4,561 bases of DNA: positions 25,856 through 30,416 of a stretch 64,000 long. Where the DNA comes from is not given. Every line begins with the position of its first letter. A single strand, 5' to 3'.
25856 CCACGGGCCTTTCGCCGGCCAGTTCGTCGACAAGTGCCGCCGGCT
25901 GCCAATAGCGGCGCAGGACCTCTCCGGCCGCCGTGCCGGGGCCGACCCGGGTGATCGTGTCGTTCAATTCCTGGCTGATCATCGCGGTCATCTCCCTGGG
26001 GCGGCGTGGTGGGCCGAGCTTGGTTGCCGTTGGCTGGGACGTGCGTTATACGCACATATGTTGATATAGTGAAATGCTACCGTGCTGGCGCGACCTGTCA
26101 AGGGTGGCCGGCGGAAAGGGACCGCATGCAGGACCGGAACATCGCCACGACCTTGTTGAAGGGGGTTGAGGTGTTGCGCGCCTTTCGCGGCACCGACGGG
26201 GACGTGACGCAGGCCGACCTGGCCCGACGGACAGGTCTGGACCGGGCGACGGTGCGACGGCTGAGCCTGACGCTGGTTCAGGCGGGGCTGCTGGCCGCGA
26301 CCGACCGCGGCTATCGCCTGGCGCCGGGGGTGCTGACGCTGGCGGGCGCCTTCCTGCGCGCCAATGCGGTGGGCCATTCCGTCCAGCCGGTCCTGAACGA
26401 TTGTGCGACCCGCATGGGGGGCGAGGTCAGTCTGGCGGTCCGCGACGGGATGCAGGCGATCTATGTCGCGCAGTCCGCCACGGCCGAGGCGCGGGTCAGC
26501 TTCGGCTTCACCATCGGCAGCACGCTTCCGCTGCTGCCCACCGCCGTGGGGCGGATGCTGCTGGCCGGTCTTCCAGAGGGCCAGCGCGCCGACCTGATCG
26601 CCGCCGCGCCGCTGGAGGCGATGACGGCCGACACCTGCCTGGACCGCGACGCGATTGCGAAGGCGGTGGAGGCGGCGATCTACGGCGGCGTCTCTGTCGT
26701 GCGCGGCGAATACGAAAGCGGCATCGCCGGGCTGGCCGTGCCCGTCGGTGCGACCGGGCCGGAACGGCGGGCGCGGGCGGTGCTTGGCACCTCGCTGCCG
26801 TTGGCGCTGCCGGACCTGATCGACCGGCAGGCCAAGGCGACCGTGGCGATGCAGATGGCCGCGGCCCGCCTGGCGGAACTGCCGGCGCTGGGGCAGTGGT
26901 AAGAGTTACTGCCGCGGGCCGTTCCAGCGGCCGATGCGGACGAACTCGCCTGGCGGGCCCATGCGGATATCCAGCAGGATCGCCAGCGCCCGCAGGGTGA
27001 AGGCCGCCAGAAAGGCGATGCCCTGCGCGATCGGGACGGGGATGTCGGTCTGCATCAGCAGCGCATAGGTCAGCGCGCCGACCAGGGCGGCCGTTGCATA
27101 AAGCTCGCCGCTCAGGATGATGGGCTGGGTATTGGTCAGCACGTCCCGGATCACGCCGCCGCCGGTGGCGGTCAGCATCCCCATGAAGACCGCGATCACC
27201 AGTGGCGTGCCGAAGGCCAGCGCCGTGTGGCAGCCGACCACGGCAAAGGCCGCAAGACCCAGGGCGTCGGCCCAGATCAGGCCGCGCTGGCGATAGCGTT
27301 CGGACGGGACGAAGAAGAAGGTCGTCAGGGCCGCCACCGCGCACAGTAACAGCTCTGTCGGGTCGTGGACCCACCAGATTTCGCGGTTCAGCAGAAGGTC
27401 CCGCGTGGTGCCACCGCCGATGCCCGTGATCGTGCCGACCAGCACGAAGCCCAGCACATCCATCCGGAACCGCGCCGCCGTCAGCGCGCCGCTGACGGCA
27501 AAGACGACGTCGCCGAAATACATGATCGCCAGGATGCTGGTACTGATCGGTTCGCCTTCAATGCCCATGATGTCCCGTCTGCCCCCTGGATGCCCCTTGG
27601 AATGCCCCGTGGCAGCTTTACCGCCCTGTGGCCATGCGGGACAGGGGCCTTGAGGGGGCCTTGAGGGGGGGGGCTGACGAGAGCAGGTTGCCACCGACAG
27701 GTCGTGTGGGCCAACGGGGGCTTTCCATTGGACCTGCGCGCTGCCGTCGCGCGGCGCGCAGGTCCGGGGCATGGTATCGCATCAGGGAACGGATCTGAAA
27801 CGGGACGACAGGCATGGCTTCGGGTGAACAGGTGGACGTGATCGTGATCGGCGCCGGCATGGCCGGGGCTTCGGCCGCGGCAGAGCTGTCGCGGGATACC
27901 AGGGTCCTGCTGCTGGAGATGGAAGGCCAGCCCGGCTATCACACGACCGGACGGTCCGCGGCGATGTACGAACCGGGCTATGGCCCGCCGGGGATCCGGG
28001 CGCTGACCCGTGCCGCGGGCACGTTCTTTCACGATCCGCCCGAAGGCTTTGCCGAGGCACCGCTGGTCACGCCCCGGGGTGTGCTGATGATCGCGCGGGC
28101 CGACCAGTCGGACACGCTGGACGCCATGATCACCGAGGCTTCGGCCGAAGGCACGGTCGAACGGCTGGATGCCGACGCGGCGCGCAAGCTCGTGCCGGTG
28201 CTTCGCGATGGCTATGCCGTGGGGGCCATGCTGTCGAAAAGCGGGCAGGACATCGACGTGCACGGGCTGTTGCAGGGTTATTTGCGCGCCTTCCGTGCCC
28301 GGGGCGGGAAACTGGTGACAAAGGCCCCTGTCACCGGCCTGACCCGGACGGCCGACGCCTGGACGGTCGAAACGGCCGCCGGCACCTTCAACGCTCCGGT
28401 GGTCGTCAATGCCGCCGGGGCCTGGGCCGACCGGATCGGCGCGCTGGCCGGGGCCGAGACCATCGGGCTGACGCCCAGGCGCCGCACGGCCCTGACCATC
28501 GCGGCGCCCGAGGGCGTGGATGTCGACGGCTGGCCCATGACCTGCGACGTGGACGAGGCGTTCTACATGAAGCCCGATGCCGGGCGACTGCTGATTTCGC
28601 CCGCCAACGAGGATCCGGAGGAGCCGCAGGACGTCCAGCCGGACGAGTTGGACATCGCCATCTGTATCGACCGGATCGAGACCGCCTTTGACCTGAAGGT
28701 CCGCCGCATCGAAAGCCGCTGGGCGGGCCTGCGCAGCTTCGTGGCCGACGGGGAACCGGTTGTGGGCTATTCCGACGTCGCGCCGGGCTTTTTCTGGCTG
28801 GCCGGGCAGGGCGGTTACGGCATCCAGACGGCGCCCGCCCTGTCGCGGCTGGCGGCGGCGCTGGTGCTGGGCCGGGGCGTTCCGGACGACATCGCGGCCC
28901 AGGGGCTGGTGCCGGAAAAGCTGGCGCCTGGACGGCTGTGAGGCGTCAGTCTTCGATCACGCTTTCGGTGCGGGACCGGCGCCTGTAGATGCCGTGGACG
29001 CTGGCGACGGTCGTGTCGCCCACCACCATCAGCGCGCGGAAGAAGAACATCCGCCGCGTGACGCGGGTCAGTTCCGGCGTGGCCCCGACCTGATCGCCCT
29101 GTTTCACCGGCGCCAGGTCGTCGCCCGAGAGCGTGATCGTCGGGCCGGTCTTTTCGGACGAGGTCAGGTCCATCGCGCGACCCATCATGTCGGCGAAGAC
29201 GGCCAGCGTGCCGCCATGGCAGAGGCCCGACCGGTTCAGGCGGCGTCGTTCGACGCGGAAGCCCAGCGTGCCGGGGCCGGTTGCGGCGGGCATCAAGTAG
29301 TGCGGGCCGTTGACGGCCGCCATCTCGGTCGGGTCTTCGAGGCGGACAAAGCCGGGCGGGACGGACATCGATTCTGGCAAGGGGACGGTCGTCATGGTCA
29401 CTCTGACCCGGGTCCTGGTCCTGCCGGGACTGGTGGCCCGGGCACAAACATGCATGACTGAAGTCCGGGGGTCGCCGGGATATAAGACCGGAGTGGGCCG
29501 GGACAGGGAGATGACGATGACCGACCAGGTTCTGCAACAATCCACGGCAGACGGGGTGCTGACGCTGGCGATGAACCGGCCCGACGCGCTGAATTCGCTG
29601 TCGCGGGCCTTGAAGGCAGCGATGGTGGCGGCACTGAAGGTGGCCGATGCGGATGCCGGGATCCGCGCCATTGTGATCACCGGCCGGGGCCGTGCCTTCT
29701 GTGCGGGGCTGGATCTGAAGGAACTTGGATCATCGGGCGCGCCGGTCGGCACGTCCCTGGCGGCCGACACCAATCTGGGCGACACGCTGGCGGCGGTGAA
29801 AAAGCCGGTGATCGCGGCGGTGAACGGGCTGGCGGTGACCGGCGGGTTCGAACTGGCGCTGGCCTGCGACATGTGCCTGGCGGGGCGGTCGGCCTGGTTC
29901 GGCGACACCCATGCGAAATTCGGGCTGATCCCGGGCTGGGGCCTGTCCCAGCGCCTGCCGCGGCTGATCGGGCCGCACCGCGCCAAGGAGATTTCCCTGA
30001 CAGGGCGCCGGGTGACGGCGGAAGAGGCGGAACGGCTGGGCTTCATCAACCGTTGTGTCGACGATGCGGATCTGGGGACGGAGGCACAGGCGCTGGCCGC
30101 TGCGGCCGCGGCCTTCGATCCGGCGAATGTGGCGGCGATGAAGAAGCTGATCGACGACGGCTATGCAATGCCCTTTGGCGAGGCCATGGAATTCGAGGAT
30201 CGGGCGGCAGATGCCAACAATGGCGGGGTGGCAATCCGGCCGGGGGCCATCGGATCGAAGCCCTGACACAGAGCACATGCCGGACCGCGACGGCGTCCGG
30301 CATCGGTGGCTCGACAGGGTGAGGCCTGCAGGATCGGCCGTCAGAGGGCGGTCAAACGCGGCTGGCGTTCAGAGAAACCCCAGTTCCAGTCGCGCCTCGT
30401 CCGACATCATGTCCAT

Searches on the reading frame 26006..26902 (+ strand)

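Call 38: search_protein_families(library=pfam, proteins=[window:26006-26902:+], max_evalue=0.00001)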
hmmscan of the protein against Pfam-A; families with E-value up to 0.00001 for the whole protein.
window:26006-26902:+ (298 aa): 2 families
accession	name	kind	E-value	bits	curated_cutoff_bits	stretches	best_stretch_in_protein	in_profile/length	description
PF01614.24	IclR_C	-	5.7e-20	72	24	1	121-247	8-133/174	Bacterial transcriptional regulator IclR C-terminal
PF09339.16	HTH_IclR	-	1.1e-12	48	22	1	49-97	1-49/52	IclR helix-turn-helix domain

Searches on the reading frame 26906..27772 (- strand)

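Call 38: search_protein_families(library=pfam, proteins=[window:26906-27772:-], max_evalue=0.00001)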
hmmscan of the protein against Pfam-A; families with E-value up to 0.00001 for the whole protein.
window:26906-27772:- (288 aa): 1 family
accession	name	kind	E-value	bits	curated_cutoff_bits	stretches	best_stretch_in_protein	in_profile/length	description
PF03458.18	Gly_transporter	-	1.1e-41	141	23.5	2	167-240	2-77/78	Glycine transporter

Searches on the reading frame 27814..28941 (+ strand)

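Call 38: search_protein_families(library=pfam, proteins=[window:27814-28941:+], max_evalue=0.00001)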
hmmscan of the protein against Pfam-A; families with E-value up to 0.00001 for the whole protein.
window:27814-28941:+ (375 aa): 2 families
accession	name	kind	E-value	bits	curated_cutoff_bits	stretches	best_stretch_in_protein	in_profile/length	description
PF01266.30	DAO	-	2.9e-63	215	27.9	1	8-350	1-353/353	FAD dependent oxidoreductase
PF13450.12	NAD_binding_8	-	8.6e-07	29.6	21.9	1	11-49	1-40/68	NAD(P)-binding Rossmann-like domain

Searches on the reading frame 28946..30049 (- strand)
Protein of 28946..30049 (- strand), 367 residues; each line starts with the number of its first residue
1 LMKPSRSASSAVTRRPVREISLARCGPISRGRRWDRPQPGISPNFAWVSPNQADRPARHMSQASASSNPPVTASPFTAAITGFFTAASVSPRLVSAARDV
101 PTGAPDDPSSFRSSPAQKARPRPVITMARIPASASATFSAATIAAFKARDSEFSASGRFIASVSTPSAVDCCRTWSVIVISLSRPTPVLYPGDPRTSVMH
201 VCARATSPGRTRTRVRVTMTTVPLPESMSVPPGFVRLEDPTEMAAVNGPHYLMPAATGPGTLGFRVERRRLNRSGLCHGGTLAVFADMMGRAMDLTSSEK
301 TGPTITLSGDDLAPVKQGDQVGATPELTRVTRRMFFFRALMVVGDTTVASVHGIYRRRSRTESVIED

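Call 38: search_protein_families(library=pfam, proteins=[window:28946-30049:-], max_evalue=0.00001)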
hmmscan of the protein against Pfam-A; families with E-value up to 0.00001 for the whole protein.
window:28946-30049:- (367 aa): 1 family
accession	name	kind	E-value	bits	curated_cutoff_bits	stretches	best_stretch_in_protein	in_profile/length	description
PF03061.28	4HBT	-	2.7e-06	28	20.6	1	275-348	2-77/79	Thioesterase superfamily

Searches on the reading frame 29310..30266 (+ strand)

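Call 69: search_protein_families(library=pfam, proteins=[window:29310-30266:+], max_evalue=0.00001)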
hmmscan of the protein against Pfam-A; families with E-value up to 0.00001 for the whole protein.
window:29310-30266:+ (318 aa): 2 families
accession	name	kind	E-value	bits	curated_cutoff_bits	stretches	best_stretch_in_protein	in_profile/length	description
PF00378.25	ECH_1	-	2.9e-53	181.2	27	1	80-297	3-221/251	Enoyl-CoA hydratase/isomerase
PF16113.10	ECH_2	-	6.1e-27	95.4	27.2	1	85-268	3-190/335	Enoyl-CoA hydratase/isomerase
